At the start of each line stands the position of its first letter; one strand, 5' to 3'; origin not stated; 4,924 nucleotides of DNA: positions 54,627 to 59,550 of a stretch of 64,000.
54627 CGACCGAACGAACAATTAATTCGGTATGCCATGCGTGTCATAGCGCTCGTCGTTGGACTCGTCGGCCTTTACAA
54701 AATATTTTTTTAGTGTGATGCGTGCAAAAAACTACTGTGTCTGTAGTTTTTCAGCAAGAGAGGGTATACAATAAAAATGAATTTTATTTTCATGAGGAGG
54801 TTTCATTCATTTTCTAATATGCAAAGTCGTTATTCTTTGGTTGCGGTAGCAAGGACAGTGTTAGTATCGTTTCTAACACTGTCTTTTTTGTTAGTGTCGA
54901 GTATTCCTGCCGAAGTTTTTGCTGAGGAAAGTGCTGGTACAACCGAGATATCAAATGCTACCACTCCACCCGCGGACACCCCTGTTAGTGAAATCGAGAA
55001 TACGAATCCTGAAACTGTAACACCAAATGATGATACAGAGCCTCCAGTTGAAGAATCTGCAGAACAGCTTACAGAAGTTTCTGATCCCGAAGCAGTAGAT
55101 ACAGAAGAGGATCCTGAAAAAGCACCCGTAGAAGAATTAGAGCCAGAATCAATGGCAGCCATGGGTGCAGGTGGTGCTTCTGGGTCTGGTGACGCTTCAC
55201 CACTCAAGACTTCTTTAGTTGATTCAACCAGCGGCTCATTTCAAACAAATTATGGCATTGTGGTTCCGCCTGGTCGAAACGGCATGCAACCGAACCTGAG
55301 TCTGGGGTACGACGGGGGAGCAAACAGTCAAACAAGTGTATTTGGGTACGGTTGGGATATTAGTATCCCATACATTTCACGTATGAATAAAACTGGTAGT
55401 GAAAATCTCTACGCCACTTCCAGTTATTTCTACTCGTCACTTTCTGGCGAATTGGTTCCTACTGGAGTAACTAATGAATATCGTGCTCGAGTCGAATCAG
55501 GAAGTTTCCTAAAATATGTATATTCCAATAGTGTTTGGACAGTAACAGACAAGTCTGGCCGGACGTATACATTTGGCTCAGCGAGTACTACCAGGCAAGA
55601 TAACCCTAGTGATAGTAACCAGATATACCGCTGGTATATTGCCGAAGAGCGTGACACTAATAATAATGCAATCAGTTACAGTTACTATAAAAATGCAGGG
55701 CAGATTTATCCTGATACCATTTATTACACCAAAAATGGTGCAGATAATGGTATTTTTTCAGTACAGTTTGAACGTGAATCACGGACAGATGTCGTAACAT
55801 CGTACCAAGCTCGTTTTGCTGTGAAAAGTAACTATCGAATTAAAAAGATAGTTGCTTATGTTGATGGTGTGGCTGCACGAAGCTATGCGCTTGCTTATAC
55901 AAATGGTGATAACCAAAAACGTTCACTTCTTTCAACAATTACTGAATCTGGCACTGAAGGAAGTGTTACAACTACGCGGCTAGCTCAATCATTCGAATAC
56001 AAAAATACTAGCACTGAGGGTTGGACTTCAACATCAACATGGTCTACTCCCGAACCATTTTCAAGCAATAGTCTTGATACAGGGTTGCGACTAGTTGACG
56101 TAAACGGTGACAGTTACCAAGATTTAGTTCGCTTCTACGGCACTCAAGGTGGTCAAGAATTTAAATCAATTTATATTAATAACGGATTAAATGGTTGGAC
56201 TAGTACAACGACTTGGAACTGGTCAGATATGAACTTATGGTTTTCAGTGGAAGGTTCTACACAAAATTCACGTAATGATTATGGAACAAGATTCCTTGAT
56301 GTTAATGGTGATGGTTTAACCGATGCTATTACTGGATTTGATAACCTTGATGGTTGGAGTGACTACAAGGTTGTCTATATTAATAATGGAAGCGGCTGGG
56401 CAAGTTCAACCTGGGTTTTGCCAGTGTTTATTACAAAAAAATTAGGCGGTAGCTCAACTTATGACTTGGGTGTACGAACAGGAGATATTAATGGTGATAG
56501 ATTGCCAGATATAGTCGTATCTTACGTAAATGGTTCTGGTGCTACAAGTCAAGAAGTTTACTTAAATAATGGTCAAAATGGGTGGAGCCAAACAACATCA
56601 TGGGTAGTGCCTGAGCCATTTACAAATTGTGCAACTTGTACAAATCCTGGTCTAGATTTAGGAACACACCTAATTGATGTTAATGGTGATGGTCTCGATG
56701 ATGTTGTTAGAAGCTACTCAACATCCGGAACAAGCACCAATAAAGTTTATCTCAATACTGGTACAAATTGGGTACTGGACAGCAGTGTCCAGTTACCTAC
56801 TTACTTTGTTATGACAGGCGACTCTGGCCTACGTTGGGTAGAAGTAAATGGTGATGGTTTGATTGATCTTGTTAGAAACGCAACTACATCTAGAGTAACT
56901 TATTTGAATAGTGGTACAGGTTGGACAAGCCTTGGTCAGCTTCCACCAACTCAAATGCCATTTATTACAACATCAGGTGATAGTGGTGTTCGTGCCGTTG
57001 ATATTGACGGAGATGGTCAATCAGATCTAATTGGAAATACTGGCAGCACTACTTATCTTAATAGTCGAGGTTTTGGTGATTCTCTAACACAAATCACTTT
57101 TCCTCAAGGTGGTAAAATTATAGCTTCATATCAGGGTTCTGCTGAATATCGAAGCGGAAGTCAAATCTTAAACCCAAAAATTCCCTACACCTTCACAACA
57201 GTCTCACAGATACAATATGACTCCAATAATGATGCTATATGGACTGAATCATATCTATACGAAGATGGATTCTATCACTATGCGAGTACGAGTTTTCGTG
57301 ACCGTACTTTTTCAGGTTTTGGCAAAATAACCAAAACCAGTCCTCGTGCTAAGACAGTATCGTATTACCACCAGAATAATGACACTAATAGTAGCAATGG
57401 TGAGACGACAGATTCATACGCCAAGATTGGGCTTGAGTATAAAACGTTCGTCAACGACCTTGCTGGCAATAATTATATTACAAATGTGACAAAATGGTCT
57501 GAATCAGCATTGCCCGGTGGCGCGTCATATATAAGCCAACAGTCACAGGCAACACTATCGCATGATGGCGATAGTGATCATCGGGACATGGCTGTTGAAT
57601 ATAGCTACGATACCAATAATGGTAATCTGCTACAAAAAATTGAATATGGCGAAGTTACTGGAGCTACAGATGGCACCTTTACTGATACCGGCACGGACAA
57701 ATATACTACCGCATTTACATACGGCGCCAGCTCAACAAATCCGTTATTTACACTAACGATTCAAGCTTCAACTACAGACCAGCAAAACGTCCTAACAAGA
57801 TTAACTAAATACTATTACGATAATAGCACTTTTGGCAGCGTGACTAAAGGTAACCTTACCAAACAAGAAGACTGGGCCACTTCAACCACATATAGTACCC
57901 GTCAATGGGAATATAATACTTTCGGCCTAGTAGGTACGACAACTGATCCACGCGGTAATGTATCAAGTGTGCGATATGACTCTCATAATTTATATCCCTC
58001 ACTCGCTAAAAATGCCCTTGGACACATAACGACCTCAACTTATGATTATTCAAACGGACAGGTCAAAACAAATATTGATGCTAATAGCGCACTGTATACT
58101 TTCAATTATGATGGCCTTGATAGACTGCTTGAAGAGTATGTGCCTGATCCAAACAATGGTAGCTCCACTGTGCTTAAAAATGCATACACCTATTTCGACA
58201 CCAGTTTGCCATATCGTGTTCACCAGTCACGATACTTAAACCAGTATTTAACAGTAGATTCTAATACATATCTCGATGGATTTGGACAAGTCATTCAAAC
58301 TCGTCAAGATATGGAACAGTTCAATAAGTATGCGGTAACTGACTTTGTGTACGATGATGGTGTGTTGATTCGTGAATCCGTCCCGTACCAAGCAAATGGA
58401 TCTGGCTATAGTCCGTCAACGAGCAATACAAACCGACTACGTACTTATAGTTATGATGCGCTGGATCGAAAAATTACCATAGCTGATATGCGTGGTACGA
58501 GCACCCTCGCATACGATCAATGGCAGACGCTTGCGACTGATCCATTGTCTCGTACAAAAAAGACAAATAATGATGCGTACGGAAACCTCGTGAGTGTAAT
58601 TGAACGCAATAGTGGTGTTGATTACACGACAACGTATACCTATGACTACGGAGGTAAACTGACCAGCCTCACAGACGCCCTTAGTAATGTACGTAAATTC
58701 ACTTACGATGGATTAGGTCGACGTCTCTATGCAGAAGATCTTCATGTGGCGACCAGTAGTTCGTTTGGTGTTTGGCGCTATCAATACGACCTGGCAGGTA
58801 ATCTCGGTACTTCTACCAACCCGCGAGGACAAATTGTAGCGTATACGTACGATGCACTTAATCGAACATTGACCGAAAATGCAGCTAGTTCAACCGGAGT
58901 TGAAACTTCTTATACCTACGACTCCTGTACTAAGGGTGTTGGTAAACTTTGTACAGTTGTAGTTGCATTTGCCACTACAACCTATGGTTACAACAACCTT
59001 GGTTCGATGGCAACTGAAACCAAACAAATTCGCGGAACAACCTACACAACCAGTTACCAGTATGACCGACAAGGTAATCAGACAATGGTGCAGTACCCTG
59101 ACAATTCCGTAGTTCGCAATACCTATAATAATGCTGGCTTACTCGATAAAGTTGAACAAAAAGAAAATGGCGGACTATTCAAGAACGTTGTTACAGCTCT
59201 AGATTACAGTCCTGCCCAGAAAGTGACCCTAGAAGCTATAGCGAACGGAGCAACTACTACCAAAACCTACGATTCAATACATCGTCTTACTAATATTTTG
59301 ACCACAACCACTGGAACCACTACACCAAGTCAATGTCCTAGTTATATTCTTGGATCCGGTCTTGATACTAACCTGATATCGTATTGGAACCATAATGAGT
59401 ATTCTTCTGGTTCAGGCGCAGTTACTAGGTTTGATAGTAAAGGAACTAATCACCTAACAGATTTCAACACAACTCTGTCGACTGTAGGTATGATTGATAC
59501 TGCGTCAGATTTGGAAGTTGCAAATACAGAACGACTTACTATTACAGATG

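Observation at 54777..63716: Approximately 9-kb Rhs/YD-repeat polymorphic-toxin locus with an unusual domain build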

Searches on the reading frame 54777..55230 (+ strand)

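Call 8: search_protein_families(library=pfam, proteins=[window:54777-55230:+], max_evalue=10)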
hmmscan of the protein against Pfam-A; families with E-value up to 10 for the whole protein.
window:54777-55230:+ (151 aa): 0 families

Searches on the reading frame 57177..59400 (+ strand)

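Call 8: search_protein_families(library=pfam, proteins=[window:57177-59400:+], max_evalue=10)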
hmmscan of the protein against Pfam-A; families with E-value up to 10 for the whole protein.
window:57177-59400:+ (741 aa): 2 families
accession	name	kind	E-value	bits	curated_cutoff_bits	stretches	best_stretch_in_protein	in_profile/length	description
PF05593.20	RHS_repeat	-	7.5e-14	52.2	22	10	489-516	1-28/38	RHS Repeat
PF17188.9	MucB_RseB_C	-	0.16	12.6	30.1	1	364-434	11-79/97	MucB/RseB C-terminal domain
